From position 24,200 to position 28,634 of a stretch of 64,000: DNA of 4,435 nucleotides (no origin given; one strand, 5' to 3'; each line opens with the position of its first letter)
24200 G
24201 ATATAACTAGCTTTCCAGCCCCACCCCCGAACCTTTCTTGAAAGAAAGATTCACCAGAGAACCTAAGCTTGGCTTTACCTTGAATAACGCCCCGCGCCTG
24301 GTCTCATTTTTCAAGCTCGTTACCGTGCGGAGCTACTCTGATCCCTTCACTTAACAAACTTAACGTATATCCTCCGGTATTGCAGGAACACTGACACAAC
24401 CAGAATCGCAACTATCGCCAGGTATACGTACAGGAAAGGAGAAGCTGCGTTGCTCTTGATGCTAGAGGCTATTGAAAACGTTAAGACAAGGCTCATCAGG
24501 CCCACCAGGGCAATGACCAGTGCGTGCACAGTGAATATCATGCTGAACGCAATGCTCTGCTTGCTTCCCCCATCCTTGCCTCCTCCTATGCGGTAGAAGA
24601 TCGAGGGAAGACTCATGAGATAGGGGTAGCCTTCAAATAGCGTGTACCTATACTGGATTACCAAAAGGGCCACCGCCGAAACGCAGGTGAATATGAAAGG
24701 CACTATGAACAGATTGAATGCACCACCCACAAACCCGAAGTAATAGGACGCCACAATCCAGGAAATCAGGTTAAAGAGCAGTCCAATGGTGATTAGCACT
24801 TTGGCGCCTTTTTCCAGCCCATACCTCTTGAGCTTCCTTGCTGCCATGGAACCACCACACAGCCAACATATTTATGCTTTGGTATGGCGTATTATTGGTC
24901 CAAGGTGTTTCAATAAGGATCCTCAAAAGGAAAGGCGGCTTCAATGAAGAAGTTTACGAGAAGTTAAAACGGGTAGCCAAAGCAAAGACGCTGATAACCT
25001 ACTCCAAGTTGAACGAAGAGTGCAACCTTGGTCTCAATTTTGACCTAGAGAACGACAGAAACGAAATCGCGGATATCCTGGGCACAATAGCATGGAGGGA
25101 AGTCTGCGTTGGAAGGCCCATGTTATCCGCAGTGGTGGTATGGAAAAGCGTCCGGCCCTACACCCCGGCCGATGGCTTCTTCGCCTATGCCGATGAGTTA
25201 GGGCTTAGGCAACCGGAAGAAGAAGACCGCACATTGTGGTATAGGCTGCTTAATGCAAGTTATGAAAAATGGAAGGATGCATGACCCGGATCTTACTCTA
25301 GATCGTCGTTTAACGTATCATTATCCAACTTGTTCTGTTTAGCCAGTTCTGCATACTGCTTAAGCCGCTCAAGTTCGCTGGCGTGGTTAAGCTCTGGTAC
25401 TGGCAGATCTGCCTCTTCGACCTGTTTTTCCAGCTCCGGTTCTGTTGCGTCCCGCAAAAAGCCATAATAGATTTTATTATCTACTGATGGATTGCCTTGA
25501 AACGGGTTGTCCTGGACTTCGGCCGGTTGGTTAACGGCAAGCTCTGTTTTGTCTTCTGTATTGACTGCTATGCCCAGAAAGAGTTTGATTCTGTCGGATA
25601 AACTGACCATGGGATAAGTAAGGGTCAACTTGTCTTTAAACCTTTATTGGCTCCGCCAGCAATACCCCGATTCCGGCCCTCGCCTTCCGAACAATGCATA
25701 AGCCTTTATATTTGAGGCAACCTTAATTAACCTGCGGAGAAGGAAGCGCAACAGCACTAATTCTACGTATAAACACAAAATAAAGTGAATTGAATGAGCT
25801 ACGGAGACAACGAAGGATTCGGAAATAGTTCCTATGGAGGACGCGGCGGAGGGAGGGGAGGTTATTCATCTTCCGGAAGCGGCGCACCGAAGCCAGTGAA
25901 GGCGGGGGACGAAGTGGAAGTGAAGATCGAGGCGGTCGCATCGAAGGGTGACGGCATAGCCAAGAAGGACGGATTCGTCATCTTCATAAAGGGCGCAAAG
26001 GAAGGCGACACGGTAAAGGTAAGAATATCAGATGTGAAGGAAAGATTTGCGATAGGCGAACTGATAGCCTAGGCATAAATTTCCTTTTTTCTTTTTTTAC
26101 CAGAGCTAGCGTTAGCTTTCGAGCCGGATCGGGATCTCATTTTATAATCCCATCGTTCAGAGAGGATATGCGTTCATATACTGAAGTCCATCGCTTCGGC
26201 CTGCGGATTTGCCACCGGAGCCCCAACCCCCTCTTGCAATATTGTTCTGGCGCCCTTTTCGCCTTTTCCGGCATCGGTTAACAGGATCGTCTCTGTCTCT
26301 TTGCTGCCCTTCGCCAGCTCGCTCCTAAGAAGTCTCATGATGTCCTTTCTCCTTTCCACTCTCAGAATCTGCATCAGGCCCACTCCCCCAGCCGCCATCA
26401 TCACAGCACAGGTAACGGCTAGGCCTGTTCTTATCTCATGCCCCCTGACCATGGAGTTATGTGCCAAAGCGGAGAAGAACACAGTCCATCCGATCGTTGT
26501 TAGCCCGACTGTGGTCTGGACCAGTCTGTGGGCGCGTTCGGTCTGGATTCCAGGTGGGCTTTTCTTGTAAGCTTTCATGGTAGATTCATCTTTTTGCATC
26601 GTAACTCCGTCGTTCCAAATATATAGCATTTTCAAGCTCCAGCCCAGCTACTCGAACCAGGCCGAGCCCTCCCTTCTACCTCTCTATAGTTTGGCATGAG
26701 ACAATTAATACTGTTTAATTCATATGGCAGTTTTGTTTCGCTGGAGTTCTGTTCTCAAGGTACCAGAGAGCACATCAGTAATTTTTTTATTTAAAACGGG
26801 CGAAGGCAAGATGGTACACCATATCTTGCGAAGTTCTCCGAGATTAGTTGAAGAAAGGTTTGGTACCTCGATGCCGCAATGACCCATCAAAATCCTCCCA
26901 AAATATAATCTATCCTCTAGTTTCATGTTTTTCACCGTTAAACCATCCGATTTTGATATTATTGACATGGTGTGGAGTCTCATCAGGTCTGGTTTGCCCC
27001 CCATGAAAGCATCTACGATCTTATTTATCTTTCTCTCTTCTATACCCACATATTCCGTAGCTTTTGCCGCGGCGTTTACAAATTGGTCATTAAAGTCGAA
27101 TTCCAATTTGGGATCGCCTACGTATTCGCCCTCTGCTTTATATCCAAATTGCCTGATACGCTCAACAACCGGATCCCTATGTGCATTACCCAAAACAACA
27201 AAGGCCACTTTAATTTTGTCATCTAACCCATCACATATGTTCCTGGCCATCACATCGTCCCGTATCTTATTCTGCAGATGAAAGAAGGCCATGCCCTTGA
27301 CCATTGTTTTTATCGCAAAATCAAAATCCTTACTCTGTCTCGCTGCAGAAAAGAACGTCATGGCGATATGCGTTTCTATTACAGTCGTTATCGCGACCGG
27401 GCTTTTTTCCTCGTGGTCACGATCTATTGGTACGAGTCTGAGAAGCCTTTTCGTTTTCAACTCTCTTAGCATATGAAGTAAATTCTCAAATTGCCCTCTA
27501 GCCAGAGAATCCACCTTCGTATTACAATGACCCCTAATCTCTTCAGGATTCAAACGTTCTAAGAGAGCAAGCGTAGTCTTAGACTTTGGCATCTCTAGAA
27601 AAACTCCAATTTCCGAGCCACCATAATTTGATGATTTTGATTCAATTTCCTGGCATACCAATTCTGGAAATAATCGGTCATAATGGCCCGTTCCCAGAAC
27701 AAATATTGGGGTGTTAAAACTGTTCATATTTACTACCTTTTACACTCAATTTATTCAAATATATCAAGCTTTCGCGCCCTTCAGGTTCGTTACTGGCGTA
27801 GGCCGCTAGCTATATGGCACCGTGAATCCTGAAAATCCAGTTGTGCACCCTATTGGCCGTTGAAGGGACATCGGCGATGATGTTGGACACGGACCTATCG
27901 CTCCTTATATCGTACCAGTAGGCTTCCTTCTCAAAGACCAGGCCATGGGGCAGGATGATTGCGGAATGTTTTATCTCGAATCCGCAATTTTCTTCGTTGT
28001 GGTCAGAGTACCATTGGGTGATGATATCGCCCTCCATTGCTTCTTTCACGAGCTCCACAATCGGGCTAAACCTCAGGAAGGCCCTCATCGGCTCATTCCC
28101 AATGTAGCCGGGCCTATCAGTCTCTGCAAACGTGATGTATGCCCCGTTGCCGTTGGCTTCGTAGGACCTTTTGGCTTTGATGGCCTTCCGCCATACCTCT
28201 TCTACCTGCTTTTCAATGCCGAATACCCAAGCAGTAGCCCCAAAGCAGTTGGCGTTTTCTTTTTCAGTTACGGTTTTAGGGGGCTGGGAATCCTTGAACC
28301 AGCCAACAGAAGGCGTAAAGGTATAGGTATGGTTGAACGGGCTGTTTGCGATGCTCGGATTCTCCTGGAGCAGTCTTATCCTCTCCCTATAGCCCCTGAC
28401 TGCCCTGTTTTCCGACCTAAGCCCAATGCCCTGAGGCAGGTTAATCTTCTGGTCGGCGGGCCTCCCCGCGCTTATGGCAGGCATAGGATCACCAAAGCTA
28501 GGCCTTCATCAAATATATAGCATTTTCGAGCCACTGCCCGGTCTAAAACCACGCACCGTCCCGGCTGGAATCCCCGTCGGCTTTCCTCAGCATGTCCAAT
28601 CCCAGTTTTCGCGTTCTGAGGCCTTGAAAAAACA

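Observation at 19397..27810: Junction repeat family B (core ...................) separates a second run of cassettes, and a relE-type TA pair is flanked by a 25/26-nt direct repeat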

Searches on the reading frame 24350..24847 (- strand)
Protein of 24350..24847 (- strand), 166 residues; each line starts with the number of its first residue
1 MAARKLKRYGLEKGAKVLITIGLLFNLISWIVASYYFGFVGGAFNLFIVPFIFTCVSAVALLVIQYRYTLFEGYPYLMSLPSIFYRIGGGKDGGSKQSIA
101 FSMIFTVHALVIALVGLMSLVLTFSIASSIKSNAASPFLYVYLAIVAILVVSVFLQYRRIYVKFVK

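Call 66: find_homologous_proteins(query=window:24350-24847:-, max_evalue=0.00001)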
Query window:24350-24847:- (166 aa): 200 proteins with E <= 0.00001 among 422 candidates; the best 120 are listed.
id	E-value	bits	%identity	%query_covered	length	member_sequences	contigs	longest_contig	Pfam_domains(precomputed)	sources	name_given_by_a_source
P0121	3.7e-95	335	100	100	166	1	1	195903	-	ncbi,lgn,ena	-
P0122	1.0e-82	294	86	100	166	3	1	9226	-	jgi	jgi:hypothetical protein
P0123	1.1e-79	284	81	100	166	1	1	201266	-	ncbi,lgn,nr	ncbi:MAG: hypothetical protein KGH94_04205 [Candidatus Micrarchaeota archaeon]|nr:hypothetical prote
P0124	8.2e-77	275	82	100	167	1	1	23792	-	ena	-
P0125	3.1e-74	267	78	100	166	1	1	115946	-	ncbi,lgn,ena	-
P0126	2.1e-72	261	76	100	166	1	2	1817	-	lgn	-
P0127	2.9e-72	260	75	100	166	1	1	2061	-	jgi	jgi:hypothetical protein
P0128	2.8e-68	247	75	97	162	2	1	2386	-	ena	-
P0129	4.8e-67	243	73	100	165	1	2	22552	-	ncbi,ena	-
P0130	1.2e-66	242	72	100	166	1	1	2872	-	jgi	jgi:hypothetical protein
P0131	1.3e-66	242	70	100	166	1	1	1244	-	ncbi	-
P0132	3.7e-66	240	70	100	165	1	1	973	-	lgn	-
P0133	6.2e-66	240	70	100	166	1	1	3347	-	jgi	jgi:hypothetical protein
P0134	8.0e-66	239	70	100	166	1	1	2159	-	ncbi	-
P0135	1.9e-65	238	75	100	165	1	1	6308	-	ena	-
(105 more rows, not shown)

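Call 67: find_encoding_contigs(protein=P0122, flank=10000, max_places=1)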
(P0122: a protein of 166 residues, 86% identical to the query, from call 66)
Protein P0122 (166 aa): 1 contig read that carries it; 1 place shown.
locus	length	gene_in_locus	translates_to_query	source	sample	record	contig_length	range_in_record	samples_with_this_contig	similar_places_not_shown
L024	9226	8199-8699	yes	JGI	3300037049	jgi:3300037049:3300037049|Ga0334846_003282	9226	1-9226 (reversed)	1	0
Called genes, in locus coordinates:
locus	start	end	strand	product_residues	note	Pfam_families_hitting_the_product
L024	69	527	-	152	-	PF05005:Ocnus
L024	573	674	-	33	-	-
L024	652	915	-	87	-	-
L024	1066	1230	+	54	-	-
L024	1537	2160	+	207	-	-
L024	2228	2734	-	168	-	-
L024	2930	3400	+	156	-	-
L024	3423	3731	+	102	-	-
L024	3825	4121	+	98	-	-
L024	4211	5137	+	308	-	-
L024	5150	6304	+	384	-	-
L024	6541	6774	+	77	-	PF02697:VAPB_antitox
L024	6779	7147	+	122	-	PF01850:PIN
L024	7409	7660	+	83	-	PF04014:MazE_antitoxin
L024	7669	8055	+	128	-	PF01850:PIN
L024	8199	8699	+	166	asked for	-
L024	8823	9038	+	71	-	-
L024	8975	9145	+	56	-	-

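Call 68: find_encoding_contigs(protein=P0124, flank=10000, max_places=1)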
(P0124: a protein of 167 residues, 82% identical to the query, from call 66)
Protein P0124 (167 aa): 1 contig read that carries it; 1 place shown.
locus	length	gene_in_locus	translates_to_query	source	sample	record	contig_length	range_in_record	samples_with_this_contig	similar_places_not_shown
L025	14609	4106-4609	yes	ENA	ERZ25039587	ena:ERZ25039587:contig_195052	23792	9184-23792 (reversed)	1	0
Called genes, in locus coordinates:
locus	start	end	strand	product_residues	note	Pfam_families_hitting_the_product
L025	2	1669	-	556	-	?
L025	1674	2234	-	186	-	PF02700:PurS (faint)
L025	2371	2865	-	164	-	-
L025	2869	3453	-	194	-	PF02545:Maf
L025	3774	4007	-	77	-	PF08922:DUF1905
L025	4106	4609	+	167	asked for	-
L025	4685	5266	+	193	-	PF01725:Ham1p_like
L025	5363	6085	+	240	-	-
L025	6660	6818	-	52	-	-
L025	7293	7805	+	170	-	-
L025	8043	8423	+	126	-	PF22769:DCD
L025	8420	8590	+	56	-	-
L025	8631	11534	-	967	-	PF13927:Ig_3 (faint)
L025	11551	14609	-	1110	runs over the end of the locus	PF13927:Ig_3 (faint), PF19081:Ig_7 (faint), PF24440:DUF7559 (faint)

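Call 69: find_encoding_contigs(protein=P0125, flank=10000, max_places=1)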
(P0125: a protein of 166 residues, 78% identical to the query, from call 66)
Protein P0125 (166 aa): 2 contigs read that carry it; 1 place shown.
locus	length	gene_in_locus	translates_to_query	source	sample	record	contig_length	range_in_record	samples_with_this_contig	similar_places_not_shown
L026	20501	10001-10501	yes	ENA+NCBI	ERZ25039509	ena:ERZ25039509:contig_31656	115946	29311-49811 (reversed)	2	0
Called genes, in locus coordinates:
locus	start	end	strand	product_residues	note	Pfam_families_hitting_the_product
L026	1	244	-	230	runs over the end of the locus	-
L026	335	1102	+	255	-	PF00535:Glycos_transf_2, PF13641:Glyco_tranf_2_3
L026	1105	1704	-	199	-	-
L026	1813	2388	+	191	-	PF01193:RNA_pol_L, PF01000:RNA_pol_A_bac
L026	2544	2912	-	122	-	-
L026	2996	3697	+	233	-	-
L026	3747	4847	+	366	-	-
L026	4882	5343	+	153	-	-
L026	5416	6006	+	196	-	-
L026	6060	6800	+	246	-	-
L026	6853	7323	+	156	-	-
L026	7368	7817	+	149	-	PF13302:Acetyltransf_3 (weak), PF00583:Acetyltransf_1, PF13673:Acetyltransf_10 (weak), PF13508:Acetyltransf_7 (weak)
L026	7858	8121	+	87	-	-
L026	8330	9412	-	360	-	PF08271:Zn_Ribbon_TF, PF00382:TFIIB, PF04545:Sigma70_r4 (faint), PF00382:TFIIB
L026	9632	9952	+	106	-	-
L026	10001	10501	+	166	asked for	-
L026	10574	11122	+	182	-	-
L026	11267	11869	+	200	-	-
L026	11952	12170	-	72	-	-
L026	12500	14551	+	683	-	PF04851:ResIII, PF18766:SWI2_SNF2, PF22679:T1R_D3-like, PF11867:T1RH-like_C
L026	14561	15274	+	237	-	PF01863:YgjP-like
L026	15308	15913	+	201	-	PF01435:Peptidase_M48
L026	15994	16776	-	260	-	PF12679:ABC2_membrane_2, PF12698:ABC2_membrane_3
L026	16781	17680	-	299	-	PF02463:SMC_N (faint), PF13514:AAA_27 (faint), PF13476:AAA_23 (weak), PF00005:ABC_tran, PF13304:AAA_21 (faint)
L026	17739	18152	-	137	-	PF10130:PIN_2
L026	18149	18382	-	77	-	PF26688:RHH_12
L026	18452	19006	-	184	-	-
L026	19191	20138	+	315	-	PF13737:DDE_Tnp_1_5, PF01609:DDE_Tnp_1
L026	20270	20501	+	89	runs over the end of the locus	-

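Call 106: find_encoding_contigs(protein=P0123, flank=10000, max_places=1)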
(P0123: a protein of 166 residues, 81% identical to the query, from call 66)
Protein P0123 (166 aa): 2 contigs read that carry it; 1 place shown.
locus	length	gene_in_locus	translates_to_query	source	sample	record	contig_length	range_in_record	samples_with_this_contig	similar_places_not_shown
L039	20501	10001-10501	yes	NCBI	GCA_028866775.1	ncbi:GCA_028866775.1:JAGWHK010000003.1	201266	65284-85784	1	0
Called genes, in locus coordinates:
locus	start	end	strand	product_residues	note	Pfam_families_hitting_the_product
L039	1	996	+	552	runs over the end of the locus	-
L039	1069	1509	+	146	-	PF13302:Acetyltransf_3, PF00583:Acetyltransf_1, PF13673:Acetyltransf_10, PF13508:Acetyltransf_7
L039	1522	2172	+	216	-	-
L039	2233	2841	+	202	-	PF01163:RIO1 (weak), PF00069:Pkinase, PF03109:ABC1 (weak)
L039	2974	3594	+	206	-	PF01872:RibD_C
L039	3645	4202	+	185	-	-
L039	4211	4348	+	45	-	PF04945:YHS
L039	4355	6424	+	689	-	PF04945:YHS, PF00122:E1-E2_ATPase, PF00702:Hydrolase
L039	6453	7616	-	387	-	-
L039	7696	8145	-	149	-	-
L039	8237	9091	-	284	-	PF00892:EamA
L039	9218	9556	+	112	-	-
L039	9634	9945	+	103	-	PF13376:OmdA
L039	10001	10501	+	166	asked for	-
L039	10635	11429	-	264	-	-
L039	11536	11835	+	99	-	-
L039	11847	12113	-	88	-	-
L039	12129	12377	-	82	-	-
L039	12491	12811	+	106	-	-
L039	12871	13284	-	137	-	PF01850:PIN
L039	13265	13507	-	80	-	-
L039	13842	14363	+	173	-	-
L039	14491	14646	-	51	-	-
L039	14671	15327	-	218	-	-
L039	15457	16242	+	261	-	PF01022:HTH_5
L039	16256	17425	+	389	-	PF13520:AA_permease_2 (faint)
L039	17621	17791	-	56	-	-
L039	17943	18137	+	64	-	-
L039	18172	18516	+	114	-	-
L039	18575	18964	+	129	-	-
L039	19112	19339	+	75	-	PF02697:VAPB_antitox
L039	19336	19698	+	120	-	PF01850:PIN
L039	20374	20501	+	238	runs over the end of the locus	-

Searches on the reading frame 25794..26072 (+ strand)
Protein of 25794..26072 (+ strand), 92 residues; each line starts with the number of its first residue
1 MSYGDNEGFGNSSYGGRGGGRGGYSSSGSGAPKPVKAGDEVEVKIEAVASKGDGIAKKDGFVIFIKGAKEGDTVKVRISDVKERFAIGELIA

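Call 11: search_protein_families(library=pfam, proteins=[window:25794-26072:+], max_evalue=0.01)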
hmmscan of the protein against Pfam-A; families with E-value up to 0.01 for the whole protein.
window:25794-26072:+ (92 aa): 3 families
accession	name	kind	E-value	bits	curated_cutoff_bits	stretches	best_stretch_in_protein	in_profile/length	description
PF01938.26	TRAM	-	5.4e-16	58.6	21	1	35-91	2-61/61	TRAM domain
PF25522.1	OB_cyt-4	-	0.00074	20.4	27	0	33-48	49-64/77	Mitochondrial protein cyt-4, OB-fold domain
PF18693.7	TRAM_2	-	0.0054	17.3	27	0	59-91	29-63/63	TRAM domain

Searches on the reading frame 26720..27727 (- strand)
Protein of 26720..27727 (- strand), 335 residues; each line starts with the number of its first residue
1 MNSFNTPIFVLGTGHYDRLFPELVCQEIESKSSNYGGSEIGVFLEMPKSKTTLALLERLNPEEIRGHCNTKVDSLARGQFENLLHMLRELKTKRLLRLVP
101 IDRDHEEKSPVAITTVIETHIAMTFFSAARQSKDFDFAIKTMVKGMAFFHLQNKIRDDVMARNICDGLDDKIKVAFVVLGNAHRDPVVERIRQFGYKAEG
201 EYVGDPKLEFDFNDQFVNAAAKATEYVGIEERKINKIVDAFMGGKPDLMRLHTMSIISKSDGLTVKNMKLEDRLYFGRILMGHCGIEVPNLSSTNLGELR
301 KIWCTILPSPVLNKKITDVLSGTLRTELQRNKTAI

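Call 11: search_protein_families(library=pfam, proteins=[window:26720-27727:-], max_evalue=0.01)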
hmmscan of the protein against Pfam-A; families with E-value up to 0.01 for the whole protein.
window:26720-27727:- (335 aa): 0 families

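Call 44: search_protein_families(library=phrogs, proteins=[window:26720-27727:-], max_evalue=0.01)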
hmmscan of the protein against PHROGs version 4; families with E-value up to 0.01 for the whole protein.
window:26720-27727:- (335 aa): 0 families

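Call 45: search_protein_families(library=ncbifam, proteins=[window:26720-27727:-], max_evalue=0.01)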
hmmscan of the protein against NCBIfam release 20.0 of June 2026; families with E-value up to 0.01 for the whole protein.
window:26720-27727:- (335 aa): 0 families

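Call 81: search_solved_structures(query=window:26720-27727:-, max_evalue=1)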
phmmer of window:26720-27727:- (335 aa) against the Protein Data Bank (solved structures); distinct sequences matched with E-value up to 1: 8.
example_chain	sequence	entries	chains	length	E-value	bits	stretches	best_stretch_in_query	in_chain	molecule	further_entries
5uy6_A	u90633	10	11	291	0.15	14.6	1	85-181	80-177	Calcium/calmodulin-dependent protein kinase kinase 2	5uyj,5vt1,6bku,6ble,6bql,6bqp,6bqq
2zv2_A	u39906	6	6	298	0.15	14.5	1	85-181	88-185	Calcium/calmodulin-dependent protein kinase kinase 2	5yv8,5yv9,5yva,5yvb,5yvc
6cmj_A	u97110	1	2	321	0.18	14.3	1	85-181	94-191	Calcium/calmodulin-dependent protein kinase kinase 2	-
1h4l_A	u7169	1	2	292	0.85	12.1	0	85-187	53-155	CELL DIVISION PROTEIN KINASE 5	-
1ung_A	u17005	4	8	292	0.91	12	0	85-187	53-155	CELL DIVISION PROTEIN KINASE 5 | CYCLIN-DEPENDENT KINASE 5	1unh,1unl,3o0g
7vdp_A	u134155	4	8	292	0.91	12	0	85-187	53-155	Cyclin-dependent-like kinase 5 | Cyclin-dependent-like kinase 5, p25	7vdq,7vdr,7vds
9q3n_B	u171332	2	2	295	0.93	11.9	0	85-187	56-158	Cyclin-dependent kinase 5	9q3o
4au8_A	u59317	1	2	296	0.94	11.9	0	85-187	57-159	CYCLIN-DEPENDENT KINASE 5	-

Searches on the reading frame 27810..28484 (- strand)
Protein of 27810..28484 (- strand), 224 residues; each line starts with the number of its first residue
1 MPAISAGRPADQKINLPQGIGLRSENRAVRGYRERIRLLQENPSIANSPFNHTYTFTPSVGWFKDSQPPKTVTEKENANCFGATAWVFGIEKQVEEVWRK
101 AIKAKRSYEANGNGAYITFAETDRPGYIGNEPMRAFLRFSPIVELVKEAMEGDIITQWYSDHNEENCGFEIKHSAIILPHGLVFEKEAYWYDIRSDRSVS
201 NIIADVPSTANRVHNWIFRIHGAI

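Call 11: search_protein_families(library=pfam, proteins=[window:27810-28484:-], max_evalue=0.01)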
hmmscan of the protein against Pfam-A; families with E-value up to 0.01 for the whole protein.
window:27810-28484:- (224 aa): 0 families

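Call 44: search_protein_families(library=phrogs, proteins=[window:27810-28484:-], max_evalue=0.01)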
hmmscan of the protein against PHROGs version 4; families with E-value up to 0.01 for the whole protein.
window:27810-28484:- (224 aa): 0 families

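Call 45: search_protein_families(library=ncbifam, proteins=[window:27810-28484:-], max_evalue=0.01)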
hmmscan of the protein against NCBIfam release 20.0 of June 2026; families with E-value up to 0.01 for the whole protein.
window:27810-28484:- (224 aa): 0 families

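Call 82: search_solved_structures(query=window:27810-28484:-, max_evalue=1)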
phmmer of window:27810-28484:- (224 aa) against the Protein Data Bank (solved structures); distinct sequences matched with E-value up to 1: 0.
